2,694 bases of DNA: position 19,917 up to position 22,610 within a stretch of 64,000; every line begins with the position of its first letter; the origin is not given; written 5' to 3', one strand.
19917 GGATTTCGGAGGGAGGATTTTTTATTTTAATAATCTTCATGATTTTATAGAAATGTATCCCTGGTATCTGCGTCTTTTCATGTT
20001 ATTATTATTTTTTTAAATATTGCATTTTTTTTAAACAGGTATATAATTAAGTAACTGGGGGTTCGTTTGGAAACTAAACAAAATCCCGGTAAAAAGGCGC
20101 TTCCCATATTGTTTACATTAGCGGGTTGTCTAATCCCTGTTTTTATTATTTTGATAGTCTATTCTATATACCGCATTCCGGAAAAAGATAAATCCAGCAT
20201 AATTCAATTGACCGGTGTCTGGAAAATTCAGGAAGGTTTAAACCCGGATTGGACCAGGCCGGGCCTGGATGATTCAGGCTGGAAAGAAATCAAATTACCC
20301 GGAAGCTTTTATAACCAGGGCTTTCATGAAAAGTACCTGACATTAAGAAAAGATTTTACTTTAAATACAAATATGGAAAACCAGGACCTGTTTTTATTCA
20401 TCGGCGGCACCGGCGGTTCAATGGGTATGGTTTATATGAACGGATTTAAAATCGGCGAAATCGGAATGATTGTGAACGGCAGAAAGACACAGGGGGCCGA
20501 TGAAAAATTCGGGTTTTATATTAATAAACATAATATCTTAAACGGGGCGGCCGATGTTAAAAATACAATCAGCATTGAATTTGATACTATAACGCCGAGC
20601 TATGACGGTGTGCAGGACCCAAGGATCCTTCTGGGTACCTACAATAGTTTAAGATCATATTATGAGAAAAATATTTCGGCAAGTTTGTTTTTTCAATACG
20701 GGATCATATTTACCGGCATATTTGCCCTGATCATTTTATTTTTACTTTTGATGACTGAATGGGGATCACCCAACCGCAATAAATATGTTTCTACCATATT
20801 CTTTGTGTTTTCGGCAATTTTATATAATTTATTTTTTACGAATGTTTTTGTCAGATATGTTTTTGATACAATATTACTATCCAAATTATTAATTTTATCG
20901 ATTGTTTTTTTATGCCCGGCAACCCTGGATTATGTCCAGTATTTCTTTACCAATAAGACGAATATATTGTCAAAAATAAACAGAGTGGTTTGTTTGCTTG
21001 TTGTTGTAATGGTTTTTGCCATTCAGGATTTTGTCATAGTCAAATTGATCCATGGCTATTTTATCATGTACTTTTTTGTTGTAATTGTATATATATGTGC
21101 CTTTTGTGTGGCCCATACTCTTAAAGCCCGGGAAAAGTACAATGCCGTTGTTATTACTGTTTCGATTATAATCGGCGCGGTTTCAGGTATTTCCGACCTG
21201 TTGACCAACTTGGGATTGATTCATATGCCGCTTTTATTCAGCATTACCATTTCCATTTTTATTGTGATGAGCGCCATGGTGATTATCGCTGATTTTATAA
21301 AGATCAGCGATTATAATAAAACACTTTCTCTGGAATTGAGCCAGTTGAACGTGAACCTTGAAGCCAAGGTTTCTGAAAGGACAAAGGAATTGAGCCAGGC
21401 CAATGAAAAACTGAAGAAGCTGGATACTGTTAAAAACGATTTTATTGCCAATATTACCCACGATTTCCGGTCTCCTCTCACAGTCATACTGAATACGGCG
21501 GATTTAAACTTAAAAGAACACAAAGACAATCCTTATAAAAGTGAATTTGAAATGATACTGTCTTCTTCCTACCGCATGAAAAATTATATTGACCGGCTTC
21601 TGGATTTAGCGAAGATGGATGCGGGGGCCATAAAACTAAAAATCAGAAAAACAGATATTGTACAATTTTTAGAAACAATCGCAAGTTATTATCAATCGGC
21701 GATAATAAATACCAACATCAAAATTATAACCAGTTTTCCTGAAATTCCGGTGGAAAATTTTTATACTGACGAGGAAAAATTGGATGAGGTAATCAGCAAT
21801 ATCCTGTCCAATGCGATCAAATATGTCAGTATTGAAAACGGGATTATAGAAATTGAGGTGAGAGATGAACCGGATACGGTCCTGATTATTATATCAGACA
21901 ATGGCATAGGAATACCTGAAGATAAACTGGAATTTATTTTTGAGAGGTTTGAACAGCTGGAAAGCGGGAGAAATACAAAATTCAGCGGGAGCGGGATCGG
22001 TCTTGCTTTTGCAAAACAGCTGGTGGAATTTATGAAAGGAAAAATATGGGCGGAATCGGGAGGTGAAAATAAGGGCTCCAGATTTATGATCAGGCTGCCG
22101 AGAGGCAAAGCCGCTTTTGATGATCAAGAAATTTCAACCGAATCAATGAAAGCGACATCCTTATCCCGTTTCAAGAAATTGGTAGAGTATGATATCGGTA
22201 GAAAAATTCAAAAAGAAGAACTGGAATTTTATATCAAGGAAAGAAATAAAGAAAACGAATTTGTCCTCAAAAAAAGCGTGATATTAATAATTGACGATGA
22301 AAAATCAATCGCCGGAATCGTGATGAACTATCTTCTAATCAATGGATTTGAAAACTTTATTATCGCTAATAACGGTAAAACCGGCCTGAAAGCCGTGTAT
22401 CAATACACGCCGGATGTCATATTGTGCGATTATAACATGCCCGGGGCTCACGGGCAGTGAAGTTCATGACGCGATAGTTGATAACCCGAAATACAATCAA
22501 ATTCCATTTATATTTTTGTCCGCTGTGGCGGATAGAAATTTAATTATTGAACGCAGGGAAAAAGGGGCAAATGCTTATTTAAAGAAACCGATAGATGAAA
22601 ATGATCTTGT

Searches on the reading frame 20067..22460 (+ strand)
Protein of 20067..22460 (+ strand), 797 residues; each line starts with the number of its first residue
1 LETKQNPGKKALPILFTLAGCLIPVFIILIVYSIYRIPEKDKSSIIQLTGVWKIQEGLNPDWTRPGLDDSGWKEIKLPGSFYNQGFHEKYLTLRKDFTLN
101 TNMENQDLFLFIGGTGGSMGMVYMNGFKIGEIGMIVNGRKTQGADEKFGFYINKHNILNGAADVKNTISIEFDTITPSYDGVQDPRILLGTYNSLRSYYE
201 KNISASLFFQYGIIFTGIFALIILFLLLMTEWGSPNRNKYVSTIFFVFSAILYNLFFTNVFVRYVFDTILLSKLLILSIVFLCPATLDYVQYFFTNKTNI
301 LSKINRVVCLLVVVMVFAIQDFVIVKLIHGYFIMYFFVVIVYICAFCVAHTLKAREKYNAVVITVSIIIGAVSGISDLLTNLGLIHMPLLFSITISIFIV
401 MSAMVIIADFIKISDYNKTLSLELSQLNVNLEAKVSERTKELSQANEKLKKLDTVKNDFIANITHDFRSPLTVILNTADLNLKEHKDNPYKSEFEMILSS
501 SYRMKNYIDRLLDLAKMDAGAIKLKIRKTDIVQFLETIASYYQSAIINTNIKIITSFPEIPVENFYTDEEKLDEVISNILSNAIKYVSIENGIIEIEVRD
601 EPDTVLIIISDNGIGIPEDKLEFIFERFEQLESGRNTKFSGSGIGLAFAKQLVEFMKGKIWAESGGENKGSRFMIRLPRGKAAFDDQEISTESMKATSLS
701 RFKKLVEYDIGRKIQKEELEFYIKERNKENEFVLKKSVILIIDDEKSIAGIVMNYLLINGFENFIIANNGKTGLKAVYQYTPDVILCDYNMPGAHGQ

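Call 45: search_protein_families(library=pfam, proteins=[window:20067-22460:+])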
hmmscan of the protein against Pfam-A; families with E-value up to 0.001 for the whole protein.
window:20067-22460:+ (797 aa): 4 families
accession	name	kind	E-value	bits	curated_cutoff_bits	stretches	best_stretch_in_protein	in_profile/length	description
PF02518.31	HATPase_c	-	2e-27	96.3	26.4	1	567-679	1-109/111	Histidine kinase-, DNA gyrase B-, and HSP90-like ATPase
PF00512.31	HisKA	-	2.3e-14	53.6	26.9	1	456-520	2-66/66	His Kinase A (phospho-acceptor) domain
PF00072.30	Response_reg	-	4.8e-08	33.6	30.2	1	739-796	1-57/111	Response regulator receiver domain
PF07695.17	7TMR-DISM_7TM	-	0.00029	21.3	29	1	213-406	6-202/205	7TM diverse intracellular signalling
